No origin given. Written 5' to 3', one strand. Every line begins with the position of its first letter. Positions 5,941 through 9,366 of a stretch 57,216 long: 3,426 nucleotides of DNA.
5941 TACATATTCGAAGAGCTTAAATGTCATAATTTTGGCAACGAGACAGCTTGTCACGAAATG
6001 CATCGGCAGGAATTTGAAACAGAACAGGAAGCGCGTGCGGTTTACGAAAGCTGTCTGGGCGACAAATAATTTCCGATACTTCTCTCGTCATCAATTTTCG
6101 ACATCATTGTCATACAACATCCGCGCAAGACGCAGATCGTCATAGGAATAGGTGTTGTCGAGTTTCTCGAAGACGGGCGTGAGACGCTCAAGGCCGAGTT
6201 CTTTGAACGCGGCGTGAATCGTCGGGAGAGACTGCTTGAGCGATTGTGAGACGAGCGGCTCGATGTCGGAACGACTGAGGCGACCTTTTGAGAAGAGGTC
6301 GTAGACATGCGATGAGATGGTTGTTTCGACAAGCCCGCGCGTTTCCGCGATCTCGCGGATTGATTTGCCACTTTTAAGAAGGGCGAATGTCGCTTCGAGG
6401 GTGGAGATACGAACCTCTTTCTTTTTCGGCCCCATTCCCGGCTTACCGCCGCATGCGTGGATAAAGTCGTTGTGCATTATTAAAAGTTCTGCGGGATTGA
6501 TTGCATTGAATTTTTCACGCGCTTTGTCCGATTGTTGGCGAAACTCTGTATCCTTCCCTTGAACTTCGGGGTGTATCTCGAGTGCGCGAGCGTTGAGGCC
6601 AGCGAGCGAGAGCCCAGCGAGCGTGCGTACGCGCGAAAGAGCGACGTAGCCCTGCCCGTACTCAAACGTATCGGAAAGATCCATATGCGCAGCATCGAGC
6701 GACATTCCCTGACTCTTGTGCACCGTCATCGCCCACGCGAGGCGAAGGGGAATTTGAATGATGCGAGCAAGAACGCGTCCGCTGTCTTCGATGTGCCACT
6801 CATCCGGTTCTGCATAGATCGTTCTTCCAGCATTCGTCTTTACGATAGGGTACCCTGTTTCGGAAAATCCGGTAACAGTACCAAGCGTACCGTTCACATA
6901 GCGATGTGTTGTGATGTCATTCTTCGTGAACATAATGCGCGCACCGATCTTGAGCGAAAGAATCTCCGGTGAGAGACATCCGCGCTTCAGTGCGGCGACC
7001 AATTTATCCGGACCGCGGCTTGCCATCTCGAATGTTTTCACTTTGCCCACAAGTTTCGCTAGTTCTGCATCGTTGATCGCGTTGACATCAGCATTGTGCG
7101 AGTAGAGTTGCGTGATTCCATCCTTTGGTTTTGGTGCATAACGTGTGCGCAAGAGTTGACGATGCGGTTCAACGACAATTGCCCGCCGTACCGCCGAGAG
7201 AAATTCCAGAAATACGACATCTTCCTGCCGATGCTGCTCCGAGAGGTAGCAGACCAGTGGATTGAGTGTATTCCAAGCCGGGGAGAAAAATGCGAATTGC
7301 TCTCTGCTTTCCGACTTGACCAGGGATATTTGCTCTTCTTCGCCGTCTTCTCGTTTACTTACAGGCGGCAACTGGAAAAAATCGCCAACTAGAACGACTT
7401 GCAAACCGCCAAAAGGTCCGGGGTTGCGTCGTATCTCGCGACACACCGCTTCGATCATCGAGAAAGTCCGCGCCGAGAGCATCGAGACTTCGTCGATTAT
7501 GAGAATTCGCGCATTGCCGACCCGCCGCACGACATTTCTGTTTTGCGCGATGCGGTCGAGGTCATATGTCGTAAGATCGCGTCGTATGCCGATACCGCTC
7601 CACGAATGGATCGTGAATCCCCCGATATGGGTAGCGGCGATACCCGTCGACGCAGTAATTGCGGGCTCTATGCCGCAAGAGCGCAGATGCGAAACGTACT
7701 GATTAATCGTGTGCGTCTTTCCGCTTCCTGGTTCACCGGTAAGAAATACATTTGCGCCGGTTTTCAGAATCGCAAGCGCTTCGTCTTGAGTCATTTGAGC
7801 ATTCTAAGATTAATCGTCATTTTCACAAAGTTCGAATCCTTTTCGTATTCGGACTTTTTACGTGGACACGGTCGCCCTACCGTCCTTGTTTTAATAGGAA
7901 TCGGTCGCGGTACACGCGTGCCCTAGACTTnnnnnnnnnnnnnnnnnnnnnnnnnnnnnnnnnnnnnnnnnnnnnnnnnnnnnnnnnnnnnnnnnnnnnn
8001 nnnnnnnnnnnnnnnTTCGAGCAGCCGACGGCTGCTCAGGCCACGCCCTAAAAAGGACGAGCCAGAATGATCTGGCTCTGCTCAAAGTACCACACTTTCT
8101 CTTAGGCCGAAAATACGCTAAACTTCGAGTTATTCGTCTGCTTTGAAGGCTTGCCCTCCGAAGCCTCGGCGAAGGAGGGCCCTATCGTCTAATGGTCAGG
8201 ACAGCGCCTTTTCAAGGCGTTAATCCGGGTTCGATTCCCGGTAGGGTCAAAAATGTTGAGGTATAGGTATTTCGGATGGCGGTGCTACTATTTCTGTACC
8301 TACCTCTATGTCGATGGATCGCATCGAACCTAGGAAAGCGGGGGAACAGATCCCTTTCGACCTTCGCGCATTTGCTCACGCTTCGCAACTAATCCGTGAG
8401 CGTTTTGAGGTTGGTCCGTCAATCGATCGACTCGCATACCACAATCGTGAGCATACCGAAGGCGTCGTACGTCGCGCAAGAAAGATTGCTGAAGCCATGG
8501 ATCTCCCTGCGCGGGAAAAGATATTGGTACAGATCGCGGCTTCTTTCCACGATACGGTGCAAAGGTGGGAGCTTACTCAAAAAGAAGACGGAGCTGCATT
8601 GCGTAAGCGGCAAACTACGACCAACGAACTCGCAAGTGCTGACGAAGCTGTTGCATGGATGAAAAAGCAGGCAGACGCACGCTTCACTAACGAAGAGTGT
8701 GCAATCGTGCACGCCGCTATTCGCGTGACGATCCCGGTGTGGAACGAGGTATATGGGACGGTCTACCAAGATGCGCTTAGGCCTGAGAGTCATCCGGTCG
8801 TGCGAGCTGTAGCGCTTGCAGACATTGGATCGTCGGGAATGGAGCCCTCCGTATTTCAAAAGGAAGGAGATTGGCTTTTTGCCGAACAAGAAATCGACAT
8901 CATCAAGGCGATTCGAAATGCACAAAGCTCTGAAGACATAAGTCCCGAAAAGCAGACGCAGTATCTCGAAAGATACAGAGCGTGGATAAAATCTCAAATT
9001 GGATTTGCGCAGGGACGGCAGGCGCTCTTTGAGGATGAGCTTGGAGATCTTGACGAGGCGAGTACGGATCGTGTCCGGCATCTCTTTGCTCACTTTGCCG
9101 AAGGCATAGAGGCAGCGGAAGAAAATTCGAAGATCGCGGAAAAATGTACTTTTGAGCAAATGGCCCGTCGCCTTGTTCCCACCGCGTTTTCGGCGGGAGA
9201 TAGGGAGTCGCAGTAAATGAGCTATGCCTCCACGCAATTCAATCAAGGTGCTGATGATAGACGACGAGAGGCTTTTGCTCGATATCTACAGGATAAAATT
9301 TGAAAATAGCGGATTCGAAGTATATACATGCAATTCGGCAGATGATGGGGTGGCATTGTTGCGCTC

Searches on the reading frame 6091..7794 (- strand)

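Call 3: search_protein_families(library=pfam, proteins=[window:6091-7794:-], max_evalue=0.01)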
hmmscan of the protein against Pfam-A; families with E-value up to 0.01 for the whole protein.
window:6091-7794:- (567 aa): 15 families
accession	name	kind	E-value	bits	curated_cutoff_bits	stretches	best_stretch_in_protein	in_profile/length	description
PF05970.20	PIF1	-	7.9e-34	117.6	25.9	1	9-203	18-213/223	PIF1-like helicase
PF14493.12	HTH_40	-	7.5e-19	68.3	27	1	465-558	1-89/89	Helix-turn-helix domain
PF13245.12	AAA_19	-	1.5e-15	58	25.1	1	3-146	1-133/134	AAA domain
PF13604.12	AAA_30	-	7e-12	45.9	27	1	3-147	6-133/191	AAA domain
PF13401.12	AAA_22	-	5.6e-07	30.4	27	1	13-137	5-122/130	AAA domain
PF21530.3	Pif1_2B_dom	-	4.9e-05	23.4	23.9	1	267-310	4-47/47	DNA helicase Pif1, 2B domain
PF13086.12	AAA_11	-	0.00014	22.2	27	0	10-38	14-42/257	AAA domain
PF07728.20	AAA_5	-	0.00021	21.8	22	1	15-122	1-94/139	AAA domain (dynein-related subfamily)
PF20720.3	nSTAND3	-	0.0007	19.8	27.2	1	4-44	8-48/155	Novel STAND NTPase 3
PF02689.20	Herpes_Helicase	-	0.00088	17.8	27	1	354-391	731-770/808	Helicase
PF13538.12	UvrD_C_2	-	0.0012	19.1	27.4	1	352-393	1-49/52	UvrD-like helicase C-terminal domain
PF01443.25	Viral_helicase1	-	0.0017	18.6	21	0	19-156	4-111/228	Viral superfamily 1 RNA helicase core domain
PF13191.12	AAA_16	-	0.0019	19.2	32.6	1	13-39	24-50/167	AAA ATPase domain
PF03266.21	NTPase_1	-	0.0021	18.3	23.9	0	15-42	1-28/168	NTPase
PF00270.35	DEAD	-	0.0045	17.2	26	0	3-29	4-30/167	DEAD/DEAH box helicase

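Call 4: search_protein_families(library=padloc, proteins=[window:6091-7794:-], max_evalue=0.01)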
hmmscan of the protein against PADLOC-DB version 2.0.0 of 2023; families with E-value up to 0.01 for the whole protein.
window:6091-7794:- (567 aa): 11 families
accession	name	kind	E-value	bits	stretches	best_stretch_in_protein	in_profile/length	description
PDLC01734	typeIV_RecD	-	5.5e-15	52.7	1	3-145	344-476/763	RecD_0_IVD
PDLC01148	RecD_like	-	6.7e-15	52.4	1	16-145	331-445/719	RecD/Tra ATPase fused to N-terminal HHH domain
PDLC05064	PDC-S68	-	9.3e-15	51.4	1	17-145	704-824/1273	-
PDLC05065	PDC-S68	-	6.8e-13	45.3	2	4-145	611-745/1221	-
PDLC04476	PDC-M16A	-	3.1e-08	30.5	1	13-109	23-131/691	-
PDLC04475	PDC-M16A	-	7.1e-07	26.1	1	9-109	26-138/721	-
PDLC05066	PDC-S68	-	8e-07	25.4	1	17-146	597-722/1202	-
PDLC04140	mad8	-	0.00013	19.6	1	10-67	24-67/314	mads_8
PDLC03920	MkoA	-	0.0015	14.9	0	8-35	626-653/1112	-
PDLC00123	GajB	-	0.002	14.9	0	6-36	9-39/540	UrvD helicase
PDLC04474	PDC-M16A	-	0.0025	14.3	0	8-114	229-342/917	-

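Call 5: search_protein_families(library=ncbifam, proteins=[window:6091-7794:-], max_evalue=0.01)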
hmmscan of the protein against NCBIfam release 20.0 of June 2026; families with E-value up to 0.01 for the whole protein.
window:6091-7794:- (567 aa): 8 families
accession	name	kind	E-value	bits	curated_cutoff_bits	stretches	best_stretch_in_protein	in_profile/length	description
TIGR01448.2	helicase_RecD2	equivalog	2.2e-19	69.1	500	2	2-146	320-451/713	SF1B family DNA helicase RecD2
TIGR01447.1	recD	equivalog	1.1e-13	50.6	310.15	1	6-147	156-306/597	exodeoxyribonuclease V subunit alpha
TIGR02768.1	TraA_Ti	equivalog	2.4e-12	46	590.45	2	233-391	579-709/751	Ti-type conjugative transfer relaxase TraA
NF010464.0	PRK13889.1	subfamily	2.6e-10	38.8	1015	1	281-391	601-695/992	conjugal transfer relaxase TraA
NF038214.1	IS21_help_AAA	equivalog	0.00077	19.2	200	0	10-28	87-105/232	IS21-like element helper ATPase IstB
NF010402.0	PRK13826.1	subfamily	0.0019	16.1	1317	0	63-145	442-511/1102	Dtr system oriT relaxase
NF010248.0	PRK13695.1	equivalog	0.0056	16.4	156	0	14-39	4-29/180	NTPase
NF008127.0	PRK10875.1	equivalog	0.0076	14.8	671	0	353-373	543-563/619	exodeoxyribonuclease V subunit alpha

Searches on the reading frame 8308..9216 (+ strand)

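Call 3: search_protein_families(library=pfam, proteins=[window:8308-9216:+], max_evalue=0.01)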
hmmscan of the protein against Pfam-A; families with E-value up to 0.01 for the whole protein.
window:8308-9216:+ (302 aa): 1 family
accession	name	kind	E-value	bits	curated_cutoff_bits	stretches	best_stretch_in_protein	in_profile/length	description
PF01966.28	HD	-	0.0018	19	22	1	48-90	3-43/116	HD domain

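Call 4: search_protein_families(library=padloc, proteins=[window:8308-9216:+], max_evalue=0.01)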
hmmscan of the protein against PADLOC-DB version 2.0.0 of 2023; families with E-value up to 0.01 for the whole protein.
window:8308-9216:+ (302 aa): 2 families
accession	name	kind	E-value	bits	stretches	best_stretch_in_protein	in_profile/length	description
PDLC00939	Cas3g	-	0.0015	14.7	1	47-110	693-755/864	"CRISPR-associated helicase Cas3, subtype Dpsyc"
PDLC01769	Cas3g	-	0.0038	13.9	0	47-82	660-695/836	-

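Call 5: search_protein_families(library=ncbifam, proteins=[window:8308-9216:+], max_evalue=0.01)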
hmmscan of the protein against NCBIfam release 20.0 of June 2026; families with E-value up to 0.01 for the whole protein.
window:8308-9216:+ (302 aa): 1 family
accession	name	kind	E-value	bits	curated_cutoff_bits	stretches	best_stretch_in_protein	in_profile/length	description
TIGR02621.3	cas3_GSU0051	exception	0.0017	17.3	400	1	47-83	672-708/854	type I-G CRISPR-associated helicase/endonuclease Cas3g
